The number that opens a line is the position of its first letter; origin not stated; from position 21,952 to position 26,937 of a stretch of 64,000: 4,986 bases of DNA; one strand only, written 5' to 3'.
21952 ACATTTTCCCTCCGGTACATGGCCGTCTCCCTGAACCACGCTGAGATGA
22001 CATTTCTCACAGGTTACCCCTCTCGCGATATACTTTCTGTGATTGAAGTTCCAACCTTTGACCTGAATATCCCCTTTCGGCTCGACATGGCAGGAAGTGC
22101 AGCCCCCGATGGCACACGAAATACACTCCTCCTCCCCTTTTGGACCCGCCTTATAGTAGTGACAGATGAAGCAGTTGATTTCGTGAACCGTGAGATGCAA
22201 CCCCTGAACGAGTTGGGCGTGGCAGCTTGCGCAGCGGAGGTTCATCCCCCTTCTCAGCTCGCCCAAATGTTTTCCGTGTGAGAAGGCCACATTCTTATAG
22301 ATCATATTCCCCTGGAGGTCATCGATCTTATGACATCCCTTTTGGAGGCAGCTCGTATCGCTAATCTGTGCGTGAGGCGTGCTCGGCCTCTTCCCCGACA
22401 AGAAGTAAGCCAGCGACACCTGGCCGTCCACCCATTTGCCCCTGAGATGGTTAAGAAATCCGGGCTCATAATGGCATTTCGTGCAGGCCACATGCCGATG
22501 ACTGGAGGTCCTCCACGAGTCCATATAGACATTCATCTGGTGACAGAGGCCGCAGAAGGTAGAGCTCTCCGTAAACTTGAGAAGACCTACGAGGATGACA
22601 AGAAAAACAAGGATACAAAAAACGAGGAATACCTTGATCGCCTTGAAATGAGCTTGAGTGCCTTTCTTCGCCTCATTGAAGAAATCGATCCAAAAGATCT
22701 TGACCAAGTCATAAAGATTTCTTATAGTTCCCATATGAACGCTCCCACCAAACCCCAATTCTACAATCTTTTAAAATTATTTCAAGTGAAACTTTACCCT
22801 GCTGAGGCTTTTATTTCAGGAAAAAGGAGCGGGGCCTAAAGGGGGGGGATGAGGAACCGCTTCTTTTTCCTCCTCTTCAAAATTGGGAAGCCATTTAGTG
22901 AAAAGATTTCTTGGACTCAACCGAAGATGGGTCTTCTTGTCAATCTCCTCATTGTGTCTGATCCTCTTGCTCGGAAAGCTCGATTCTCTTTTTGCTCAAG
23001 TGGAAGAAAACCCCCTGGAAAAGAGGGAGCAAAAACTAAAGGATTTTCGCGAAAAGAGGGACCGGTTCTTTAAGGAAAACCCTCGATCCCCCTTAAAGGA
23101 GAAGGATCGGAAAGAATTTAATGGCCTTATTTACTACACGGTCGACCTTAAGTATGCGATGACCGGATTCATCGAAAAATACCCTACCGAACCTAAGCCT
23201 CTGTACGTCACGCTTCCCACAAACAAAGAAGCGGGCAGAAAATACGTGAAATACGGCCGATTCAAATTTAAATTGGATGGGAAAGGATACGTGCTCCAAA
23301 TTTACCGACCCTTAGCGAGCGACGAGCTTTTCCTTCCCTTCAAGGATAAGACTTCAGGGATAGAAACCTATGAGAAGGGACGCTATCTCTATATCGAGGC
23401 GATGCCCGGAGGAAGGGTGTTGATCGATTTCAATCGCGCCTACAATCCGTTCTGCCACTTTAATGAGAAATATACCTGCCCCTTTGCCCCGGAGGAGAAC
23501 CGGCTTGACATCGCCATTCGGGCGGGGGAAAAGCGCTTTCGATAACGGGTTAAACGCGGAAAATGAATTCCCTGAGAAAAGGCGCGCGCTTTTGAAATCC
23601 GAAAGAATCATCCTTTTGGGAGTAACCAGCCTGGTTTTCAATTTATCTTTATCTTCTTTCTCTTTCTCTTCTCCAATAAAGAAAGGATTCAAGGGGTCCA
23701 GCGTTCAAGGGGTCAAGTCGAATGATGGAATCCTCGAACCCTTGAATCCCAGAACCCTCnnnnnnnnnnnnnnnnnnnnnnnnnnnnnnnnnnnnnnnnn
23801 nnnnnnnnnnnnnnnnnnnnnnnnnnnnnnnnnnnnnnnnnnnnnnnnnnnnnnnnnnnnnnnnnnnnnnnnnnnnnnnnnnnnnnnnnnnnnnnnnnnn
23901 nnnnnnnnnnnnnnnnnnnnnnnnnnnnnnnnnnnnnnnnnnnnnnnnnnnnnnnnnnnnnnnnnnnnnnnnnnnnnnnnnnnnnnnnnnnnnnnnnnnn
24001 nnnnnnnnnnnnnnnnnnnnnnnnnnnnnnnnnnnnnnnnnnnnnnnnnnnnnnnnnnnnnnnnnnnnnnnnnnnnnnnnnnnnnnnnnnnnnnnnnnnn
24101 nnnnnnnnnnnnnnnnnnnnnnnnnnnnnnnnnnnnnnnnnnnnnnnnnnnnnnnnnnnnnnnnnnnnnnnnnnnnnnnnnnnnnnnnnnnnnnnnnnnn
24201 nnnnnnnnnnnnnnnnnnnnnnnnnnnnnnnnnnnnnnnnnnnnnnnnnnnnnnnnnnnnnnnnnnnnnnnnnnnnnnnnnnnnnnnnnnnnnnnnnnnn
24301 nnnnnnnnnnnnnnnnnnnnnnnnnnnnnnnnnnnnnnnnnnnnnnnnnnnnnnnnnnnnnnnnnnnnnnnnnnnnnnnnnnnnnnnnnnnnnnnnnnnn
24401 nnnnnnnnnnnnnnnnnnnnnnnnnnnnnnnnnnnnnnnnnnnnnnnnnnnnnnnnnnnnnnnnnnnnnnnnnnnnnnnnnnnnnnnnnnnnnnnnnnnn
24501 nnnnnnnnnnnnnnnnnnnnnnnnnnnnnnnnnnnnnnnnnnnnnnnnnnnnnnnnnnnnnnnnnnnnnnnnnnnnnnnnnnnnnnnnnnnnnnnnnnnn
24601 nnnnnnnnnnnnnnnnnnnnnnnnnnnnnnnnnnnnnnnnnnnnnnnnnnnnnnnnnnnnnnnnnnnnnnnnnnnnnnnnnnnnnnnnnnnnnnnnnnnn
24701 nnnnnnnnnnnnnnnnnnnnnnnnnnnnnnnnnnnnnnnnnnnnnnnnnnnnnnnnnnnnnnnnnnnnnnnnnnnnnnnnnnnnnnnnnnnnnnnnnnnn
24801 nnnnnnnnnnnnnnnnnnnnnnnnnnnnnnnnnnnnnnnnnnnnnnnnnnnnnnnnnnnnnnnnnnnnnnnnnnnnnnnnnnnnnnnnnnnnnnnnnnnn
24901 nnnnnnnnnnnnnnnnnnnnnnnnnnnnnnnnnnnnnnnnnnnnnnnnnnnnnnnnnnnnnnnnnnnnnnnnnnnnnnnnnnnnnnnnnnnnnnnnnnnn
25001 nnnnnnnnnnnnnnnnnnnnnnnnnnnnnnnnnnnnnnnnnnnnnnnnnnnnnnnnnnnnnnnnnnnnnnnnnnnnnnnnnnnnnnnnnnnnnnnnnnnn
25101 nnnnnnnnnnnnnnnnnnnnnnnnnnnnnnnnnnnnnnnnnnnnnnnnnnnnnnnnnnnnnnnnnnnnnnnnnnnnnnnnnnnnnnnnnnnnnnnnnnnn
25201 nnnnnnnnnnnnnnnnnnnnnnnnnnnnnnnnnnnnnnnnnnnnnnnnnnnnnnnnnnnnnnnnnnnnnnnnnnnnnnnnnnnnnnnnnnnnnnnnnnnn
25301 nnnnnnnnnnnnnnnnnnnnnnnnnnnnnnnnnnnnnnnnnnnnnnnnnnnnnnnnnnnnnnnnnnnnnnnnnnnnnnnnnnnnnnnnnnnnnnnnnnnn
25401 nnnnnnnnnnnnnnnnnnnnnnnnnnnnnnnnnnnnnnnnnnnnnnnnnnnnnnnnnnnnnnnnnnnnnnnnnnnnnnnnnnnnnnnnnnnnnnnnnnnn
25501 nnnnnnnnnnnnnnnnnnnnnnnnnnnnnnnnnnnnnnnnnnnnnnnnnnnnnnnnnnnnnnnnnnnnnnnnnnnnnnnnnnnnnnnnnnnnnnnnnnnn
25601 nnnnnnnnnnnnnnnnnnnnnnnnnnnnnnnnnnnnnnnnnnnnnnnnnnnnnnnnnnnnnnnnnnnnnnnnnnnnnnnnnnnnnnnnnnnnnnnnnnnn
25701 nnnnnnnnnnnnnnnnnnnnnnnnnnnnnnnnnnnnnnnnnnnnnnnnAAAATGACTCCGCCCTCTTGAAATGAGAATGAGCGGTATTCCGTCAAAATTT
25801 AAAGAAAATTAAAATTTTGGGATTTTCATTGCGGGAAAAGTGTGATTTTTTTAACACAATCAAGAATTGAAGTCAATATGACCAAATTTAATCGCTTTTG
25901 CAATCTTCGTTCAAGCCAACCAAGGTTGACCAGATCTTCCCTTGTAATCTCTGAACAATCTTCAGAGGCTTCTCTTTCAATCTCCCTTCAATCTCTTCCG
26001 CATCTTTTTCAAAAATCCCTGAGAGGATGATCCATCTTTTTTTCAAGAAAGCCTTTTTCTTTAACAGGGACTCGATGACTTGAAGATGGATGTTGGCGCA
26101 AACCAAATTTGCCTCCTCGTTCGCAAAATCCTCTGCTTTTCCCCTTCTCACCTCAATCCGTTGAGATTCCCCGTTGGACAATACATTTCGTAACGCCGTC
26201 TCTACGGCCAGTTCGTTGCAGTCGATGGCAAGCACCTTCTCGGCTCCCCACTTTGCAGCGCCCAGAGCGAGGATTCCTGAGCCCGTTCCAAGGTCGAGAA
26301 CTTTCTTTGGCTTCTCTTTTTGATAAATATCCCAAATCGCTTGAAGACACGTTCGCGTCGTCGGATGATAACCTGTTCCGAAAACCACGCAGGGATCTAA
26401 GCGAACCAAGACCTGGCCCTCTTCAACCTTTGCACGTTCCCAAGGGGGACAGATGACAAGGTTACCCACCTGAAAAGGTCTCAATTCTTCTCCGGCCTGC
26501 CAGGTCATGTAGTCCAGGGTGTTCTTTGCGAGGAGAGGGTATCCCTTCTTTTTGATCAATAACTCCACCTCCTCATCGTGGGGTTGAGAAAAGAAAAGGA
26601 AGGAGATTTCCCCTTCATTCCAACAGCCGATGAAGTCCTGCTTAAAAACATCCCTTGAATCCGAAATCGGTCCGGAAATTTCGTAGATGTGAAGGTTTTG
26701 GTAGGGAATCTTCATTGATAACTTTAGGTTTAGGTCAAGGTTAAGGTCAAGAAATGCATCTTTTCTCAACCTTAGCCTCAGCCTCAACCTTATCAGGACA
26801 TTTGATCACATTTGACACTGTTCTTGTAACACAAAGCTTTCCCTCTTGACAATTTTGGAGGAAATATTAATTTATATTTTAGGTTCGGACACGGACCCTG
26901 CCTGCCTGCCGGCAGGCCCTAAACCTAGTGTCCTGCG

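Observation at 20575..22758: Single-polypeptide NapC/NirT-type membrane anchor fused to a 16-haem wire with an internally duplicated helical module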

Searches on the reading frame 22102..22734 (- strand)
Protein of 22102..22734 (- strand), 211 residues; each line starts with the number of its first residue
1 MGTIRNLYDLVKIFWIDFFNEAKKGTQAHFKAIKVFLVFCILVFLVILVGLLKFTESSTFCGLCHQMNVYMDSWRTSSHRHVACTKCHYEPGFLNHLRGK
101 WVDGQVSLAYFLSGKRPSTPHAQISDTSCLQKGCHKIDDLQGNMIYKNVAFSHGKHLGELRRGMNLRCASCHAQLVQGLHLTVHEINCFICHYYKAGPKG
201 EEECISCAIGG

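Call 48: search_solved_structures(query=window:22102-22734:-, max_evalue=1, show_alignments=3)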
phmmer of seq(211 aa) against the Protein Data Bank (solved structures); distinct sequences matched with E-value up to 1: 23.
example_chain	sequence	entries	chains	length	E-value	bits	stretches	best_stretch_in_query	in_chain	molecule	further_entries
2j7a_C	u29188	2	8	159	2.2e-05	27.4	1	39-104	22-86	CYTOCHROME C QUINOL DEHYDROGENASE NRFH | NAPC/NIRT CYTOCHROME C FAMILY PROTEIN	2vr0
5ko2_A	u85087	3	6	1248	0.11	15.3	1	130-171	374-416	Multidrug resistance protein 1A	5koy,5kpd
6fn1_A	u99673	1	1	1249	0.11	15.3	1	130-171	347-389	Human-mouse chimeric ABCB1 (ABCBHM)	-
6ujr_A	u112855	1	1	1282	0.11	15.3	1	130-171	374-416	ATP-dependent translocase ABCB1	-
6q81_A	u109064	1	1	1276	0.11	15.3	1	130-171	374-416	P-glycoprotein (ABCB1)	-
6ujw_A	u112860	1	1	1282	0.11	15.3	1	130-171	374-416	ATP-dependent translocase ABCB1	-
4m1m_A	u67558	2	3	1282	0.11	15.3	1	130-171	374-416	Multidrug resistance protein 1A | ATP-dependent translocase ABCB1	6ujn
6ujt_A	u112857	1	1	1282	0.11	15.3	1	130-171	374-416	ATP-dependent translocase ABCB1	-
4m2s_A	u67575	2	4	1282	0.11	15.3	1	130-171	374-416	Multidrug resistance protein 1A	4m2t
6ujs_A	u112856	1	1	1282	0.11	15.3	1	130-171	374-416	ATP-dependent translocase ABCB1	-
5kpi_A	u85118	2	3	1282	0.11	15.3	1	130-171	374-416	Multidrug resistance protein 1A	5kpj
4lsg_A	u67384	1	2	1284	0.11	15.3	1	130-171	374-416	Multidrug resistance protein 1A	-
4q9h_A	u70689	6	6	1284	0.11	15.3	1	130-171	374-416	Multidrug resistance protein 1A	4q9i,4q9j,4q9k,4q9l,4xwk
4ksb_A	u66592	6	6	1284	0.11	15.3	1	130-171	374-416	Multidrug resistance protein 1A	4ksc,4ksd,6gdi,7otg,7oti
3g5u_A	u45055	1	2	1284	0.11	15.2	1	130-171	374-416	Multidrug resistance protein 1a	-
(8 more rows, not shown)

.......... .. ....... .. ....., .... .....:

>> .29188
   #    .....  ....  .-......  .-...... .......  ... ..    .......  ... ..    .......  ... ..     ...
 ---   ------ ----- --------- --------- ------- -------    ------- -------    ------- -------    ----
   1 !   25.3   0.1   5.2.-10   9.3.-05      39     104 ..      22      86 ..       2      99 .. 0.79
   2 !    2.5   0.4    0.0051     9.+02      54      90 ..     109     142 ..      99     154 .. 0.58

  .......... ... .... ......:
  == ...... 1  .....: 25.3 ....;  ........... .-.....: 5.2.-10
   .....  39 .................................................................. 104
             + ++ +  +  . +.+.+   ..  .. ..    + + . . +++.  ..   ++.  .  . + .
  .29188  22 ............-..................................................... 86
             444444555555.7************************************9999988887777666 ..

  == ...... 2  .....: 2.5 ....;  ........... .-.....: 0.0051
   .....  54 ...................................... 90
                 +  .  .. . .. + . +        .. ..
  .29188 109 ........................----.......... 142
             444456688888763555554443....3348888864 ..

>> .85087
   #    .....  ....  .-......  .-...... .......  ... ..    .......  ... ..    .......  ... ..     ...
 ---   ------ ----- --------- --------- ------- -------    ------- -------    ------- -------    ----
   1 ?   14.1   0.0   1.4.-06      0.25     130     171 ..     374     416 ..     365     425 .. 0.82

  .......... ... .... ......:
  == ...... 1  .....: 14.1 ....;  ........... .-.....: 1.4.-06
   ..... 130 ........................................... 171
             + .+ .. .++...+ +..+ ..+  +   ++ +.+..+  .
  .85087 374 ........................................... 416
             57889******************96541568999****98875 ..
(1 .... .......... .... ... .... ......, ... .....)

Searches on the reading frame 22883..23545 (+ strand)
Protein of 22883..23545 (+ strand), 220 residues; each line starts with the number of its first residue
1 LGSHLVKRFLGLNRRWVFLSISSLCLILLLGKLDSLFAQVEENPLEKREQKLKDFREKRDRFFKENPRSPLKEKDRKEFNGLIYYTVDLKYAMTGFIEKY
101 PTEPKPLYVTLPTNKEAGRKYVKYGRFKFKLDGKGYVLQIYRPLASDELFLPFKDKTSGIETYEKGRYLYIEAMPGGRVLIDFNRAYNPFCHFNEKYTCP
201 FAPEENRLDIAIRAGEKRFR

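Call 6: search_protein_families(library=pfam, proteins=[window:22883-23545:+], max_evalue=0.01)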
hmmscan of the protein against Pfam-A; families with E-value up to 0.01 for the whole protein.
window:22883-23545:+ (220 aa): 1 family
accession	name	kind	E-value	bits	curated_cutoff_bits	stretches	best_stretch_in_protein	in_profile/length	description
PF07920.16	DUF1684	-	6.4e-42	143.6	25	1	77-217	1-139/139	Protein of unknown function (DUF1684)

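Call 7: search_protein_families(library=ncbifam, proteins=[window:22883-23545:+], max_evalue=0.01)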
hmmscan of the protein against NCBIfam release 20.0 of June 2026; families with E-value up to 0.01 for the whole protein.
window:22883-23545:+ (220 aa): 0 families

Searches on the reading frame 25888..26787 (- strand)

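Call 6: search_protein_families(library=pfam, proteins=[window:25888-26787:-], max_evalue=0.01)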
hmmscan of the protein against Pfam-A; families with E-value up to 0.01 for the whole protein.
window:25888-26787:- (299 aa): 9 families
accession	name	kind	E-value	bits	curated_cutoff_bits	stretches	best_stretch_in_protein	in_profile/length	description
PF06325.19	PrmA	-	4.7e-48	164.6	22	1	98-291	101-293/296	Ribosomal protein L11 methyltransferase (PrmA)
PF13649.12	Methyltransf_25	-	4.5e-08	34.1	27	1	163-239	1-78/97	Methyltransferase domain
PF05175.20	MTS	-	2.6e-07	30.9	23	1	156-232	28-105/170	Methyltransferase small domain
PF03602.21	Cons_hypoth95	-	3.4e-07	30.5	24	1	137-223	18-106/182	Conserved hypothetical protein 95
PF13847.12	Methyltransf_31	-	6.1e-06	26.4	27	1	159-236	3-82/145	Methyltransferase domain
PF08241.18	Methyltransf_11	-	2.2e-05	25.5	21.2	1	164-239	1-74/95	Methyltransferase domain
PF12847.13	Methyltransf_18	-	3.2e-05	24.4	27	1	148-257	5-117/151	Methyltransferase domain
PF13489.12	Methyltransf_23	-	4.1e-05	23.8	27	1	157-232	20-88/164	Methyltransferase domain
PF02475.24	TRM5-TYW2_MTfase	-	0.00049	20.5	28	1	159-254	36-133/164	TRM5/TYW2 methyltransferase domain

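Call 7: search_protein_families(library=ncbifam, proteins=[window:25888-26787:-], max_evalue=0.01)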
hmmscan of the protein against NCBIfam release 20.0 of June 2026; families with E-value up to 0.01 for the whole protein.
window:25888-26787:- (299 aa): 37 families (the best 25 are shown)
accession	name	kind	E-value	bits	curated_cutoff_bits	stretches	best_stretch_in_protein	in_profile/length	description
TIGR00406.1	prmA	equivalog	1.8e-42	145.8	183.15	1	100-286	101-287/288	50S ribosomal protein L11 methyltransferase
NF001785.0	PRK00517.2-2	equivalog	1e-35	123.3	188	1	96-289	82-277/282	50S ribosomal protein L11 methyltransferase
NF001786.0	PRK00517.2-4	equivalog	3.6e-31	108.3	327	1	100-290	88-271/277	50S ribosomal protein L11 methyltransferase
NF001790.0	PRK00517.3-3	equivalog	5.1e-31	108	269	1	99-289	64-257/262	50S ribosomal protein L11 methyltransferase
NF001784.0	PRK00517.2-1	equivalog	1.8e-27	96.6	244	1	97-289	89-287/290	50S ribosomal protein L11 methyltransferase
NF011529.0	PRK14968.1-3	equivalog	1e-11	44.6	162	1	140-215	17-88/198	putative methyltransferase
TIGR03534.1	RF_mod_PrmC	equivalog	2.2e-10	40.4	199.1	1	143-232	72-163/253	peptide chain release factor N(5)-glutamine methyltransferase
NF043040.1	corrin_prot_MT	hypoth_equivalog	2.5e-08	33.6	180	1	154-224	37-105/216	corrinoid protein-associated methyltransferase CpaM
TIGR01983.1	UbiG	equivalog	3.1e-08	33.2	102.95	1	159-252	49-140/228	bifunctional 2-polyprenyl-6-hydroxyphenol methylase/3-demethylubiquinol 3-O-methyltransferase UbiG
NF011528.0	PRK14968.1-2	equivalog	5e-08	32.7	171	1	140-205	21-83/205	putative methyltransferase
TIGR00536.1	hemK_fam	subfamily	9e-08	31.5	115.5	1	151-217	106-173/286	HemK family protein methyltransferase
TIGR03533.1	L3_gln_methyl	equivalog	1.6e-06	27.7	229.7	1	154-217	116-180/284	50S ribosomal protein L3 N(5)-glutamine methyltransferase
TIGR00537.1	hemK_rel_arch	hypoth_equivalog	2.5e-06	27.3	87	1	154-208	14-67/179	HemK2/MTQ2 family protein methyltransferase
TIGR00095.1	TIGR00095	equivalog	1.1e-05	25.1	117.5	1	135-218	27-112/194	16S rRNA (guanine(966)-N(2))-methyltransferase RsmD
NF047853.1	tRm6a37MtseTrmN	equivalog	1.9e-05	24.5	350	1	159-226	43-112/244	tRNA(1)(Val) (adenine(37)-N(6))-methyltransferase TrmN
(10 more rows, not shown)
